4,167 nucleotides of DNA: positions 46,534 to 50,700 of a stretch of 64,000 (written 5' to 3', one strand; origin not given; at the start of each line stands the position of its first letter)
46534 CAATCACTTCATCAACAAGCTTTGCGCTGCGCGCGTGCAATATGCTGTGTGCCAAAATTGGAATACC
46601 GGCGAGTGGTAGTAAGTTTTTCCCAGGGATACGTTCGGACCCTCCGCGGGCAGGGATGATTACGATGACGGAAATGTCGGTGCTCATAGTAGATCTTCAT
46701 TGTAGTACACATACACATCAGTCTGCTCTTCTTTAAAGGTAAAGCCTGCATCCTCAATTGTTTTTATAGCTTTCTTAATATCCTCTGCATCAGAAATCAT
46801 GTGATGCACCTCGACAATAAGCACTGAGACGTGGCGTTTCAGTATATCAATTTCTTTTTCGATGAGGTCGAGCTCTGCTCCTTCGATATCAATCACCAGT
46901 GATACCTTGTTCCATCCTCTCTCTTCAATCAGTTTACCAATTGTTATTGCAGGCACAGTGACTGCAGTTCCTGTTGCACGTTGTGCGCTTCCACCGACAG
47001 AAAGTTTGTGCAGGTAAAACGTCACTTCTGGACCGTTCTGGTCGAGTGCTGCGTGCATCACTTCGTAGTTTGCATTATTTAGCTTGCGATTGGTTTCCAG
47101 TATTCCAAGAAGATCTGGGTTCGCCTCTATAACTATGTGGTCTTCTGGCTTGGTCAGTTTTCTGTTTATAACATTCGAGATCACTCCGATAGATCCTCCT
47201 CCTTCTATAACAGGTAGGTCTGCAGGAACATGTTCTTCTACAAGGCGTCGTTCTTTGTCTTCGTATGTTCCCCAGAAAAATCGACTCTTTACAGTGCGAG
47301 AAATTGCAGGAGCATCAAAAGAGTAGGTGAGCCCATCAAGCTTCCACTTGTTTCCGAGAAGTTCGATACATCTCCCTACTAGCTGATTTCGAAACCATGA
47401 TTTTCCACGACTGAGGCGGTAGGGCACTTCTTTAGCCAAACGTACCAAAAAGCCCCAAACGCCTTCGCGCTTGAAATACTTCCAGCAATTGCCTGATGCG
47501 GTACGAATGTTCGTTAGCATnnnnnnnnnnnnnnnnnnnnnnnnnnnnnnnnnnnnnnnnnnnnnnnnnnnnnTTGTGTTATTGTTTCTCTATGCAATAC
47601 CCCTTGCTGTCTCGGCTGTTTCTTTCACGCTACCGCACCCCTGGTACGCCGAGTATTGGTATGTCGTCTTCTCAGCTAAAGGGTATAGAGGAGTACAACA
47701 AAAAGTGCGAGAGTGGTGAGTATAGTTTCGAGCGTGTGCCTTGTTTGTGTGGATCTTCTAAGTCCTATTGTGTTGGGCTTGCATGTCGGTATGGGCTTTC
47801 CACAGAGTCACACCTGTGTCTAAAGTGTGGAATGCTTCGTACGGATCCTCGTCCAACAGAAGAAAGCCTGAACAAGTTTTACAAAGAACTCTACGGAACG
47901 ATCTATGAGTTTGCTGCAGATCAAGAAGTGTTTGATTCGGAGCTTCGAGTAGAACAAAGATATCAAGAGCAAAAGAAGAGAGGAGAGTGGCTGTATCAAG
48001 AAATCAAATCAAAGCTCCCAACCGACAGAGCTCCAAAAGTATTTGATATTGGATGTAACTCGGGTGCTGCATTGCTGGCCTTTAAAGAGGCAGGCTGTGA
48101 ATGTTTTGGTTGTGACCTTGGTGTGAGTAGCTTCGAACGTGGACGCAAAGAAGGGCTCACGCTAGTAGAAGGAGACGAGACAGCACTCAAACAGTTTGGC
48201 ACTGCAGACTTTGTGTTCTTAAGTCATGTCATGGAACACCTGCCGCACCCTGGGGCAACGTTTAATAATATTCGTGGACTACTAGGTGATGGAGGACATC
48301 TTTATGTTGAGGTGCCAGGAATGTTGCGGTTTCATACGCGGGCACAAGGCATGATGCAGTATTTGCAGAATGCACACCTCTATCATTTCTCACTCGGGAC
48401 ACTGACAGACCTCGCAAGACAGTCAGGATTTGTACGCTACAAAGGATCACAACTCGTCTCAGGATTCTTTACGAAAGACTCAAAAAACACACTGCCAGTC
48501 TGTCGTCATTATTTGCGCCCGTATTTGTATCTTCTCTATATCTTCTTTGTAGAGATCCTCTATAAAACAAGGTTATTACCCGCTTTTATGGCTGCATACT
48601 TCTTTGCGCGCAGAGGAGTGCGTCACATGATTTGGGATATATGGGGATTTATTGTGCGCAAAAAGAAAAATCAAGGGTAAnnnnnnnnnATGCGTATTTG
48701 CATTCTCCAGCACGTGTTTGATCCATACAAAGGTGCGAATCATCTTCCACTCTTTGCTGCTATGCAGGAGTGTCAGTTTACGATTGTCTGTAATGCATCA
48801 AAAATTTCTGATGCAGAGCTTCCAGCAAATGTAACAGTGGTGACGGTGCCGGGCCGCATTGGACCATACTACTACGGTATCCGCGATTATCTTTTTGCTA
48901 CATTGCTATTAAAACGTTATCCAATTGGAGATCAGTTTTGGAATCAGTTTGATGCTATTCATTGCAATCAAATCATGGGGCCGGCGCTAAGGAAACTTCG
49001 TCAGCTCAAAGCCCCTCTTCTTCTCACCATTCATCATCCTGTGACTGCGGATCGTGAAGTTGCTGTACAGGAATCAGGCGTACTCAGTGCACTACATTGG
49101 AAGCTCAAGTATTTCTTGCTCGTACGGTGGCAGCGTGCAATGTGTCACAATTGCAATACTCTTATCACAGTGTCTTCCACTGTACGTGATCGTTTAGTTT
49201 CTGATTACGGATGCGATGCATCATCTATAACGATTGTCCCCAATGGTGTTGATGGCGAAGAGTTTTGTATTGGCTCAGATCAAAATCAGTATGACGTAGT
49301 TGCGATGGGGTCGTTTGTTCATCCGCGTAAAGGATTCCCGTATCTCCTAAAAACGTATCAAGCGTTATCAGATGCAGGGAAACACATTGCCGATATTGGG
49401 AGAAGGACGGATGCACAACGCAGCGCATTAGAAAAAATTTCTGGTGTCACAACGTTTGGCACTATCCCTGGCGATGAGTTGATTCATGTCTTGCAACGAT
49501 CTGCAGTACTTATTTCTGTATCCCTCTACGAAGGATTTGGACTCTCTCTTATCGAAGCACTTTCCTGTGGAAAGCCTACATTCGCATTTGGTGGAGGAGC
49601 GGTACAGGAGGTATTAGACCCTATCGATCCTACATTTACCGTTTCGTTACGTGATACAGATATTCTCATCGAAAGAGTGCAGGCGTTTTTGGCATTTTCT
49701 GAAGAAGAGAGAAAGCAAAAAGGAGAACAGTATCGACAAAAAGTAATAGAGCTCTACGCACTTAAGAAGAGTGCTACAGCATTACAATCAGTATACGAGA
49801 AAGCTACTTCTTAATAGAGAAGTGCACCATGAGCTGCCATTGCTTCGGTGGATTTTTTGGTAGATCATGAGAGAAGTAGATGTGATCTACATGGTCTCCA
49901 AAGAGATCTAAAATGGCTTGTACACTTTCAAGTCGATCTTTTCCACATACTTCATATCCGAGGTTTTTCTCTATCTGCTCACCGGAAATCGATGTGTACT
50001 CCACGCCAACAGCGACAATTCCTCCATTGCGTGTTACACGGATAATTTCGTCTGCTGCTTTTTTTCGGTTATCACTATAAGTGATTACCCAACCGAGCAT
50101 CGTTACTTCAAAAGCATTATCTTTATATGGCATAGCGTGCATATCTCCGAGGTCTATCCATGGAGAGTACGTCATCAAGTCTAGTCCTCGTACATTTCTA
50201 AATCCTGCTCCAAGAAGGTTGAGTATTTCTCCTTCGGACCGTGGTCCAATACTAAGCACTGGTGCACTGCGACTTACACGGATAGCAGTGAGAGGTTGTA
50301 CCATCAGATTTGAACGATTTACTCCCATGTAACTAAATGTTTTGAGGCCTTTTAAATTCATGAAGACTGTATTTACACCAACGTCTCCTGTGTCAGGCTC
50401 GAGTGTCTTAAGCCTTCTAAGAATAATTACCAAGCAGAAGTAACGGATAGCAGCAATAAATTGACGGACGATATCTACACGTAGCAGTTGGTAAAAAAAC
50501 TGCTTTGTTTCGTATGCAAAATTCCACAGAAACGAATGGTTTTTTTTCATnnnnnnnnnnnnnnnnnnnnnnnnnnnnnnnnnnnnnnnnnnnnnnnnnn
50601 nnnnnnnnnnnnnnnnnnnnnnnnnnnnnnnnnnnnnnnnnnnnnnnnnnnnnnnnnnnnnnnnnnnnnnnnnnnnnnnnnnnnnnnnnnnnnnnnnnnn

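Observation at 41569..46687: Phosphorylated-route ulosonic-acid module with a GmhA-type isomerase feeding a SAF-less NeuB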

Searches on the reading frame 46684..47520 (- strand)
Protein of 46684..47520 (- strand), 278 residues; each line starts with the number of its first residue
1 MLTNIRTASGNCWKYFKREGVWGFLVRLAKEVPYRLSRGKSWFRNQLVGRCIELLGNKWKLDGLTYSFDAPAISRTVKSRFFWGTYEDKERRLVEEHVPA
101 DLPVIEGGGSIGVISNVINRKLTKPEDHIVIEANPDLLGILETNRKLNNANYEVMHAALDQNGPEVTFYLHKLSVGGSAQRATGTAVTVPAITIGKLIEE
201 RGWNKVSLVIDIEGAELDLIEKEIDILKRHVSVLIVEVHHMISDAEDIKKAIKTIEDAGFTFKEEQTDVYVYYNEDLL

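Call 3: search_protein_families(library=pfam, proteins=[window:46684-47520:-], max_evalue=0.01)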
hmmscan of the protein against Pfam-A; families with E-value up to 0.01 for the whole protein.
window:46684-47520:- (278 aa): 2 families
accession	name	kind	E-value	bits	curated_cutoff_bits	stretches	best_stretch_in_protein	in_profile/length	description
PF05050.19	Methyltransf_21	-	8.1e-11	42.8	22.7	1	128-261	24-172/173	Methyltransferase FkbM domain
PF02475.24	TRM5-TYW2_MTfase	-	0.0022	18.4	28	0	80-160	16-95/164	TRM5/TYW2 methyltransferase domain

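Call 4: search_protein_families(library=ncbifam, proteins=[window:46684-47520:-], max_evalue=0.01)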
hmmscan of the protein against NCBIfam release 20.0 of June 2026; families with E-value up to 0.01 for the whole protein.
window:46684-47520:- (278 aa): 1 family
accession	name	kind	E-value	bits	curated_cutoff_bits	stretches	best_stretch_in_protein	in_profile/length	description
TIGR01444.1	fkbM_fam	subfamily_domain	9.3e-19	68.3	37.7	1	108-239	6-143/143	FkbM family methyltransferase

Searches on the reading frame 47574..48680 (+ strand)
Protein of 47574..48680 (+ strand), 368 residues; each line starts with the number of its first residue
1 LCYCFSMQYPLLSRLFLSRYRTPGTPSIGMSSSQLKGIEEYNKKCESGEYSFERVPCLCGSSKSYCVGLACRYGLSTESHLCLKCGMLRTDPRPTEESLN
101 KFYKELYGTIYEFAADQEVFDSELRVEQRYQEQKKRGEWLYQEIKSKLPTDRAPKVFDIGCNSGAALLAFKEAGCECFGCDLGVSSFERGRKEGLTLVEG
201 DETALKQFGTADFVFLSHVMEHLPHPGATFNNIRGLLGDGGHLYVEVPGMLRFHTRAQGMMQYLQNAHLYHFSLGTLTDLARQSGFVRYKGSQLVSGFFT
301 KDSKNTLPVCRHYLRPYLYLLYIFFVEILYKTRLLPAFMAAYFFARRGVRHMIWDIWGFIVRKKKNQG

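Call 37: search_protein_families(library=pfam, proteins=[window:47574-48680:+], max_evalue=0.001)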
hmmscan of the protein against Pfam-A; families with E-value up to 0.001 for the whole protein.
window:47574-48680:+ (368 aa): 4 families
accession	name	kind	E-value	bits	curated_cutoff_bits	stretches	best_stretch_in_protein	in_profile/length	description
PF13489.12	Methyltransf_23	-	6.9e-18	65.3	27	1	146-286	14-159/164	Methyltransferase domain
PF08242.18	Methyltransf_12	-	3.2e-10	41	30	1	158-243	2-98/98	Methyltransferase domain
PF08241.18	Methyltransf_11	-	7.9e-10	39.7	21.2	1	158-245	2-95/95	Methyltransferase domain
PF13649.12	Methyltransf_25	-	7.9e-07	30.1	27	1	156-241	1-97/97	Methyltransferase domain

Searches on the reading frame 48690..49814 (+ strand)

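Call 37: search_protein_families(library=pfam, proteins=[window:48690-49814:+], max_evalue=0.001)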
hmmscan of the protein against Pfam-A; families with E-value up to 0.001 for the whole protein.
window:48690-49814:+ (374 aa): 4 families
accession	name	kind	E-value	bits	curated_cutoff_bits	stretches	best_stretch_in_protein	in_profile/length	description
PF13439.12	Glyco_transf_4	-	5.4e-19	69.3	28.5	1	26-188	18-167/170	Glycosyltransferase Family 4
PF13692.12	Glyco_trans_1_4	-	1.9e-14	54.6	27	1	202-334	3-140/142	Glycosyl transferases group 1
PF00534.26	Glycos_transf_1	-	6.7e-13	49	26.4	1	196-346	11-167/172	Glycosyl transferases group 1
PF13579.12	Glyco_trans_4_4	-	1.9e-10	41.7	29.7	1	42-186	33-158/158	Glycosyl transferase 4-like domain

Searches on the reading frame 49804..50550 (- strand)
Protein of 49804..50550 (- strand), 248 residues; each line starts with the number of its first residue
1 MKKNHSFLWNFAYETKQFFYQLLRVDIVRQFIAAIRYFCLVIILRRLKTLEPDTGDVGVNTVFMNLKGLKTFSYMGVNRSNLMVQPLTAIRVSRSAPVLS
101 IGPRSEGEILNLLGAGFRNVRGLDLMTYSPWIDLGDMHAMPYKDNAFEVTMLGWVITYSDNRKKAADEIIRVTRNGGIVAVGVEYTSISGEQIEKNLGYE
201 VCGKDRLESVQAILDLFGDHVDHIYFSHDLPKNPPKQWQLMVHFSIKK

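Call 37: search_protein_families(library=pfam, proteins=[window:49804-50550:-], max_evalue=0.001)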
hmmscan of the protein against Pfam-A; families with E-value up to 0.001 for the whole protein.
window:49804-50550:- (248 aa): 2 families
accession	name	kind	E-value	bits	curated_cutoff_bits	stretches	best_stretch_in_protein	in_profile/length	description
PF08241.18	Methyltransf_11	-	1.1e-07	32.8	21.2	1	134-180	48-94/95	Methyltransferase domain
PF05148.21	Methyltransf_8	-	0.00019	21.8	27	1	117-207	93-186/219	Hypothetical methyltransferase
